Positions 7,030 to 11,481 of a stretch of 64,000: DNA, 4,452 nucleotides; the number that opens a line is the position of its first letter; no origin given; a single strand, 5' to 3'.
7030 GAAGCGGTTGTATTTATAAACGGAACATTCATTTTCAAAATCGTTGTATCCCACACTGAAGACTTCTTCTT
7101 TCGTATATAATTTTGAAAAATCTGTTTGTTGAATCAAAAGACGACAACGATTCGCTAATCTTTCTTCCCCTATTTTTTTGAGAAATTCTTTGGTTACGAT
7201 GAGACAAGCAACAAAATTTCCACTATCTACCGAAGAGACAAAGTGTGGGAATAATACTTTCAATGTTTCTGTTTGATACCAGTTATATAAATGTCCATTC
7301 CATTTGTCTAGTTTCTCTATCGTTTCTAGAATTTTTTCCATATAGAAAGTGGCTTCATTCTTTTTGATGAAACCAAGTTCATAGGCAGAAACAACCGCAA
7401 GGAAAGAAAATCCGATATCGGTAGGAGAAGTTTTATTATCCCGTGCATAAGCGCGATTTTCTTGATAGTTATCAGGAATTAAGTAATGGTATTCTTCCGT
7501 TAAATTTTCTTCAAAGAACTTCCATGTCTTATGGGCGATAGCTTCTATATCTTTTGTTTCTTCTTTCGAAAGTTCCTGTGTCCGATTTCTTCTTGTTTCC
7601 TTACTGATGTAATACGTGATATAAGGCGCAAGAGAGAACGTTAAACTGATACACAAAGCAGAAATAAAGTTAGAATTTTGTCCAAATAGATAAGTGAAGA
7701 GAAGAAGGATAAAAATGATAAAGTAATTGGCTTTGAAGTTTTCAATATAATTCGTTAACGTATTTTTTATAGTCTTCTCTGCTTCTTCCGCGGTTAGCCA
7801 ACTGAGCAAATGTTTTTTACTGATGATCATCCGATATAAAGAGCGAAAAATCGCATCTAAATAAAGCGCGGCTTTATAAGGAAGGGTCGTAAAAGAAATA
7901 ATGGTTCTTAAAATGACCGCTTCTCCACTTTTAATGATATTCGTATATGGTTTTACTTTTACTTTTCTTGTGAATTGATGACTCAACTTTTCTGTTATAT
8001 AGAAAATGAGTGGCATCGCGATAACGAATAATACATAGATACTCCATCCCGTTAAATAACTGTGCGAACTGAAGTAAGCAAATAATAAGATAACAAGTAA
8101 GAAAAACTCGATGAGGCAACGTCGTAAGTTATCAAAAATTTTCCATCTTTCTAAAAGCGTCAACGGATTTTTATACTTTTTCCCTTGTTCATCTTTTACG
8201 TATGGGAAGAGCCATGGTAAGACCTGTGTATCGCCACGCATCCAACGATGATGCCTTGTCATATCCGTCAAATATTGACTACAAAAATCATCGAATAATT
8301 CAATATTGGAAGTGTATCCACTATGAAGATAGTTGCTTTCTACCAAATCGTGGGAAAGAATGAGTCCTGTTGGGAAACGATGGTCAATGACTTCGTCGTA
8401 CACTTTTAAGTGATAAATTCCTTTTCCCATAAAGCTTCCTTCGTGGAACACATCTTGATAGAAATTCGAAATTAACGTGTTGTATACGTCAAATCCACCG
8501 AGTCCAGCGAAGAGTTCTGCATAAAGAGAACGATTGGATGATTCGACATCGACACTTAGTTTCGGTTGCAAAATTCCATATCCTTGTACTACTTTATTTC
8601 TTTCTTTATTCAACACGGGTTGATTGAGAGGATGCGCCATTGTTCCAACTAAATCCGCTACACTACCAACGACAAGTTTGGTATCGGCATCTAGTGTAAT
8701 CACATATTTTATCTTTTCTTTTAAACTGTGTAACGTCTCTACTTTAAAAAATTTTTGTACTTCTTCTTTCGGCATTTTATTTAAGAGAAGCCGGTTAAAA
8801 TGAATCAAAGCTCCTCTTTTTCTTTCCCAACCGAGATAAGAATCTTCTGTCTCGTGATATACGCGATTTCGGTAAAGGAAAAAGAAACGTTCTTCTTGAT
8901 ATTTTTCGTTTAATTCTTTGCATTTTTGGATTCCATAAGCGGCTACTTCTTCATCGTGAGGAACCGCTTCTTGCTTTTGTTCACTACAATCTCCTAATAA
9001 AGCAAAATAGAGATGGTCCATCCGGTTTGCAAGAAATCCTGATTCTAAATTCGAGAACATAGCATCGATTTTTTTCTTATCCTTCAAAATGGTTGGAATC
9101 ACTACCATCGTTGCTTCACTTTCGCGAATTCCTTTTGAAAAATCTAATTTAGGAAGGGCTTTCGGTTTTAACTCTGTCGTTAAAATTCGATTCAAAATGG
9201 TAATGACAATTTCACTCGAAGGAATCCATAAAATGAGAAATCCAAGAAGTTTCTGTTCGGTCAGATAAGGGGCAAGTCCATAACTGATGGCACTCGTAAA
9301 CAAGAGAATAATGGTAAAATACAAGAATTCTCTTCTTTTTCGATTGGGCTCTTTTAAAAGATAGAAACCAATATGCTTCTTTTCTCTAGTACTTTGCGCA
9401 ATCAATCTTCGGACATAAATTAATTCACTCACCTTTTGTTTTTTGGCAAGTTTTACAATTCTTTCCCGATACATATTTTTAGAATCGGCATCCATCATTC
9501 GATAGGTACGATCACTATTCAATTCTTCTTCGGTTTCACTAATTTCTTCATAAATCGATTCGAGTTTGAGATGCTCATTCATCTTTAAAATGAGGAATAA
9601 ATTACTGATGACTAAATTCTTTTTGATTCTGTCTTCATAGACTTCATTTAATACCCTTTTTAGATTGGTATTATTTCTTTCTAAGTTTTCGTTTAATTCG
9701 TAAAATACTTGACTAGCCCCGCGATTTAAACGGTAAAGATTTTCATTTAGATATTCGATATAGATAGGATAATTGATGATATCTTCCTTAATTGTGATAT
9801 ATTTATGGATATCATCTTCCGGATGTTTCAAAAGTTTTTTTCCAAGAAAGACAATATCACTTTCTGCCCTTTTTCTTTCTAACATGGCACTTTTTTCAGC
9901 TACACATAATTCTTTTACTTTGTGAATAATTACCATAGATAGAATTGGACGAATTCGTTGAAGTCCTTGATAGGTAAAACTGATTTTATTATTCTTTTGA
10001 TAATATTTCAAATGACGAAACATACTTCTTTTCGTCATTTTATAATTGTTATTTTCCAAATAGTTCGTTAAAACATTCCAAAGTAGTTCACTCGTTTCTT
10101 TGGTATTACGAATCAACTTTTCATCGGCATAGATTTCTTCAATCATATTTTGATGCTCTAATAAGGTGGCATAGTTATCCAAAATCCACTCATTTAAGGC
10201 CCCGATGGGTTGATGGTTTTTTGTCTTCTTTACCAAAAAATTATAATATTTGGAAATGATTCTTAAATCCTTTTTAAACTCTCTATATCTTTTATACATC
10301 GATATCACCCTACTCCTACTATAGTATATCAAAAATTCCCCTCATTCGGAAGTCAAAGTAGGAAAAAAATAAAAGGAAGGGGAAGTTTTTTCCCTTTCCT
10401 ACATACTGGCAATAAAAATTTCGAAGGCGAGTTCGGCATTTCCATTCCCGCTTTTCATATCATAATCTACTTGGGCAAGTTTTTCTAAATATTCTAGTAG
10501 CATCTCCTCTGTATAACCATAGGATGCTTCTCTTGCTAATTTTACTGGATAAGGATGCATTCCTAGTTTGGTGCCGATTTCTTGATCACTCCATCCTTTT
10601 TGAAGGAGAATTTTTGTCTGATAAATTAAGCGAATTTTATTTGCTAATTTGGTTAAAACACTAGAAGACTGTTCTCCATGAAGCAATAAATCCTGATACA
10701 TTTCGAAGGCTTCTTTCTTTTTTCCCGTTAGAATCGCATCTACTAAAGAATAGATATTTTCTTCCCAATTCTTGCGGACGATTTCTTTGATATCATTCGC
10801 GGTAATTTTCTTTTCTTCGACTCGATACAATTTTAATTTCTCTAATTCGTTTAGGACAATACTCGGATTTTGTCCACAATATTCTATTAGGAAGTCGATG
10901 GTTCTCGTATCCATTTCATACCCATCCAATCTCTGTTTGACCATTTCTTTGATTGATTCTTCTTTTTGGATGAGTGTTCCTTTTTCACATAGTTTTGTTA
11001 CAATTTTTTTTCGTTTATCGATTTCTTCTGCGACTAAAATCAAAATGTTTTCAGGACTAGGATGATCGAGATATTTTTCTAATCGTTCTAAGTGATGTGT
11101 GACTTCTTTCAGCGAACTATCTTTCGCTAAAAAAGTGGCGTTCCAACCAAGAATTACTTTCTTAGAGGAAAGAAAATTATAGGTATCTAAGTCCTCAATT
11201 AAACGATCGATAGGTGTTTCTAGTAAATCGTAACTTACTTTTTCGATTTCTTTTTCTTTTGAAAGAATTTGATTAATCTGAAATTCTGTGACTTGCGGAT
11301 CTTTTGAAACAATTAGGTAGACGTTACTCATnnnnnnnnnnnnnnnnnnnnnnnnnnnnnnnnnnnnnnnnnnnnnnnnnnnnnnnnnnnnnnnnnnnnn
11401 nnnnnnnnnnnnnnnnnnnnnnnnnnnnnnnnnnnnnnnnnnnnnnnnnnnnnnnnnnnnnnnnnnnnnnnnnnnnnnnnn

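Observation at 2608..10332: Cyclic beta-1,2-glucan synthase (Cgs/NdvB)-type 2.5-kaa giant in a low-GC Gram-positive, coupled to pgi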

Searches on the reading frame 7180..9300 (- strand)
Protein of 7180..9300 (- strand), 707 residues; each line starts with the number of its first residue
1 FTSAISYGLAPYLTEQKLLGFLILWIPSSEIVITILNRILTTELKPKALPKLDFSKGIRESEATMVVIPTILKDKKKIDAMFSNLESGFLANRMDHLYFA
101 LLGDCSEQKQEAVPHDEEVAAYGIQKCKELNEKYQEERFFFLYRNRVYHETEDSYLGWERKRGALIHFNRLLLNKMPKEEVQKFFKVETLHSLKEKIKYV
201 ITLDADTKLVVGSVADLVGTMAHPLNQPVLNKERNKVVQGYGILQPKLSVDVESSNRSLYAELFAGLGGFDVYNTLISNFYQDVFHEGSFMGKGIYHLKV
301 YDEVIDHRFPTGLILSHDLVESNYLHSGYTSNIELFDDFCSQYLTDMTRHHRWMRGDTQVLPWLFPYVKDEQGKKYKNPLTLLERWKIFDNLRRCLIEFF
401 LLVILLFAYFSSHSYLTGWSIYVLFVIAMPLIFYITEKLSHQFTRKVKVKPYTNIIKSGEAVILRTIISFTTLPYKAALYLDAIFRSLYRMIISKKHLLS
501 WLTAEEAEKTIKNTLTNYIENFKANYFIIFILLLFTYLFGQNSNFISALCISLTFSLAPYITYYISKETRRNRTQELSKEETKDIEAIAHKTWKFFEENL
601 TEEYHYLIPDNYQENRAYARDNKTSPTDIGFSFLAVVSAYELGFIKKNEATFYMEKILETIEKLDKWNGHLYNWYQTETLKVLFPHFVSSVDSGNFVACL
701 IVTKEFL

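Call 20: search_solved_structures(query=window:7180-9300:-, max_evalue=1e-20, show_alignments=1)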
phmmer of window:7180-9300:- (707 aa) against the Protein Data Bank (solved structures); distinct sequences matched with E-value up to 1e-20: 3.
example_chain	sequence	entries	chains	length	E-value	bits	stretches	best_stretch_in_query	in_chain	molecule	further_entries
8rf9_A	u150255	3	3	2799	7.1e-121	407.7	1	20-702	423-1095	Cyclic beta 1-2 glucan synthetase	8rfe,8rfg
8rf0_A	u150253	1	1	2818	7.1e-121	407.7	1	20-702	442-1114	Cyclic beta-(1,2)-glucan synthase NdvB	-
8wy1_A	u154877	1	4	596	3e-37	131.3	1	575-706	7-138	Glycosyltransferase 36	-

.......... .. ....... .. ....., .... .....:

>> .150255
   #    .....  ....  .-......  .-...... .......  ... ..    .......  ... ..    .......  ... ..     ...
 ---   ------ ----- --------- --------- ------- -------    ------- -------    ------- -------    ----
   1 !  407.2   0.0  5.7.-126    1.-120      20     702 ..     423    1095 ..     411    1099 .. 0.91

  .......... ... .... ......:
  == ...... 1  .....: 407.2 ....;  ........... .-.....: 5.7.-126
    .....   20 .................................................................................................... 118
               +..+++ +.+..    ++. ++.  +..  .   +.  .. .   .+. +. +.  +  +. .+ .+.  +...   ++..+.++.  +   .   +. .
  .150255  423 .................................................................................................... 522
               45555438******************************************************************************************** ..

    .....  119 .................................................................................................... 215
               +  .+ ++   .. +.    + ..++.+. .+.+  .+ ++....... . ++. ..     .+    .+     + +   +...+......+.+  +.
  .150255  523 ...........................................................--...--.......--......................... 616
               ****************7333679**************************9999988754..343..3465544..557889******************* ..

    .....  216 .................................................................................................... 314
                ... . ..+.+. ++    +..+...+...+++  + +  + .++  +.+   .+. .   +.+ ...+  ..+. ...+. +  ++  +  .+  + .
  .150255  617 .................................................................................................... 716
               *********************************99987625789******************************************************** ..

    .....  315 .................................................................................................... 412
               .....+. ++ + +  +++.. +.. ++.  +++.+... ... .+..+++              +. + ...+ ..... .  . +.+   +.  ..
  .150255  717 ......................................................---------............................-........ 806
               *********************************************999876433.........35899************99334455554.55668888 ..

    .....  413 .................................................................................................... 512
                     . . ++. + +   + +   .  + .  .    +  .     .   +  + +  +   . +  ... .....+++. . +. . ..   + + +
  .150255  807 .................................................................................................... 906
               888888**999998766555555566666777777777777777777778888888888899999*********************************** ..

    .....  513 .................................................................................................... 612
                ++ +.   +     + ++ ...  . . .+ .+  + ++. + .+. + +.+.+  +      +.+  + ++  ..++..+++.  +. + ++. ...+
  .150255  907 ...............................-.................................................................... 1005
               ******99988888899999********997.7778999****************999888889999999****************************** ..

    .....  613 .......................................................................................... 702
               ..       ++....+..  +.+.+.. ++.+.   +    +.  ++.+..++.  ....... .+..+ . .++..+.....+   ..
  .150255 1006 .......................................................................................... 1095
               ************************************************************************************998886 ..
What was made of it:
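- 8119..9183 (-): GT84 glycosyltransferase domain (res 373-727) with D437, R493, D537/D539, Y606, D651, R685/W686, R688. 407 bits to Atu Cgs residues 442-1114 (call 20).
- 8482..8484 (-): Codon of Y606, equivalent of the Atu Y694 autoglucosylation (primer) tyrosine on the IF1h loop. Alignment in call 20 (GGFDVYN vs RGIDPYV).
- On Cyclic beta-1,2-glucan synthase (Cgs/NdvB/ChvB; GT84-GH189-GH94): D437, D537/D539, D651, R685-W686 (call 20). Y606 aligns to Y694 (call 20).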

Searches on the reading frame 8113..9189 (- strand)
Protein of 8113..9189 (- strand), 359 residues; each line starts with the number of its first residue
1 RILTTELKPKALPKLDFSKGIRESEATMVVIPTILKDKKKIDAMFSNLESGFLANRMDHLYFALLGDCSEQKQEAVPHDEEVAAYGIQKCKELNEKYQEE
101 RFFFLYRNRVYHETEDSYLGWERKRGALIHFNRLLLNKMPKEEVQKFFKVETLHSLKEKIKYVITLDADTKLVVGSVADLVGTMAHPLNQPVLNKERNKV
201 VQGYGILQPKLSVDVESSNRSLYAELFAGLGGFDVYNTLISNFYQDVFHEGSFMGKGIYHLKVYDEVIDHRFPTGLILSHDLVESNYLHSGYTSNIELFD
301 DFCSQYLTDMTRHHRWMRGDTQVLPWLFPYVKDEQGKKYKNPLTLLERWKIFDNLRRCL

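Call 51: search_protein_families(library=pfam, proteins=[window:8113-9189:-], max_evalue=10)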
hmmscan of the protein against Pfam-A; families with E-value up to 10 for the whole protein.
window:8113-9189:- (359 aa): 1 family
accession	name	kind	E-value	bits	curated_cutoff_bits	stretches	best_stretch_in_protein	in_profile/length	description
PF10002.14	DUF2243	-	0.063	13.8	25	1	210-241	68-100/140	Predicted membrane protein (DUF2243)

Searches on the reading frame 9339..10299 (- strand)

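Call 51: search_protein_families(library=pfam, proteins=[window:9339-10299:-], max_evalue=10)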
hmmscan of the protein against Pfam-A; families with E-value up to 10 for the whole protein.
window:9339-10299:- (320 aa): 1 family
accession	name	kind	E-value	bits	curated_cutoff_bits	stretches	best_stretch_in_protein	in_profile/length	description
PF06847.16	Arc_PepC_II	-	9.9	7.3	29.9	1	249-296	24-70/93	Archaeal Peptidase A24 C-terminus Type II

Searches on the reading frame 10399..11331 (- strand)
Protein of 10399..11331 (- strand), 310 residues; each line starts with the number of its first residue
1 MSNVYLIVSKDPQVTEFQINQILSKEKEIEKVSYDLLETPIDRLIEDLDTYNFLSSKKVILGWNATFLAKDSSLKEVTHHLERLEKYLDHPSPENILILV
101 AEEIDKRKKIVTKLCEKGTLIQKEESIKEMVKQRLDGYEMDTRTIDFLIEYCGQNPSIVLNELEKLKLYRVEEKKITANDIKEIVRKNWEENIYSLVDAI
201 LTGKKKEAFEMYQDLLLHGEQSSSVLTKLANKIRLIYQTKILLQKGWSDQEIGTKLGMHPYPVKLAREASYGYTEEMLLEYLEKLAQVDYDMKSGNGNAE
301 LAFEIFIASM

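Call 7: search_protein_families(library=pfam, proteins=[window:10399-11331:-], max_evalue=0.01)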
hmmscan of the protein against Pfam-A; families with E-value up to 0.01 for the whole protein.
window:10399-11331:- (310 aa): 3 families
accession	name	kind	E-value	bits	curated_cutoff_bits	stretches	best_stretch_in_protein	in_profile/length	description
PF21694.2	DNA_pol3_delta_C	-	1.4e-36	125.6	27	1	190-309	1-120/121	DNA polymerase III delta subunit, C-terminal domain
PF06144.19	DNA_pol3_delta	-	1.5e-15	57.7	21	1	5-121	1-121/124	DNA polymerase III, delta subunit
PF20683.2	DUF6819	-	0.0076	16.4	23.5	1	167-211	76-118/171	Domain of unknown function (DUF6819)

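Call 8: search_protein_families(library=ncbifam, proteins=[window:10399-11331:-], max_evalue=0.01)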
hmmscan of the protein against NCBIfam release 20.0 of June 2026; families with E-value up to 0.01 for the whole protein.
window:10399-11331:- (310 aa): 8 families
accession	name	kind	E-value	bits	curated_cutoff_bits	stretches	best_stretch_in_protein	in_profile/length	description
TIGR01128.2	holA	equivalog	8.4e-67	225.7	80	1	4-309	1-315/316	DNA polymerase III subunit delta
TIGR02397.1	dnaX_nterm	equivalog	2.5e-05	23.7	250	1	83-242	136-296/355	DNA polymerase III subunit gamma/tau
NF004165.0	PRK05629.1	equivalog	3.8e-05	23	301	1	91-305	92-309/319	DNA polymerase III subunit delta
NF004046.1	PRK05563.1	equivalog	5.5e-05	22.2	400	1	171-307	226-353/567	DNA polymerase III subunit gamma/tau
NF005918.0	PRK07914.1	equivalog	0.0003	20.4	420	1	175-306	182-310/321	hypothetical protein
NF004570.0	PRK05907.1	equivalog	0.00033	19.9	480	1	150-230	170-251/316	hypothetical protein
NF004962.0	PRK06305.1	equivalog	0.0023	17.2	559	1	170-291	228-330/465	DNA polymerase III subunits gamma and tau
NF011510.0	PRK14948.1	equivalog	0.004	16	593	1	173-306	232-357/640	DNA polymerase III subunit gamma/tau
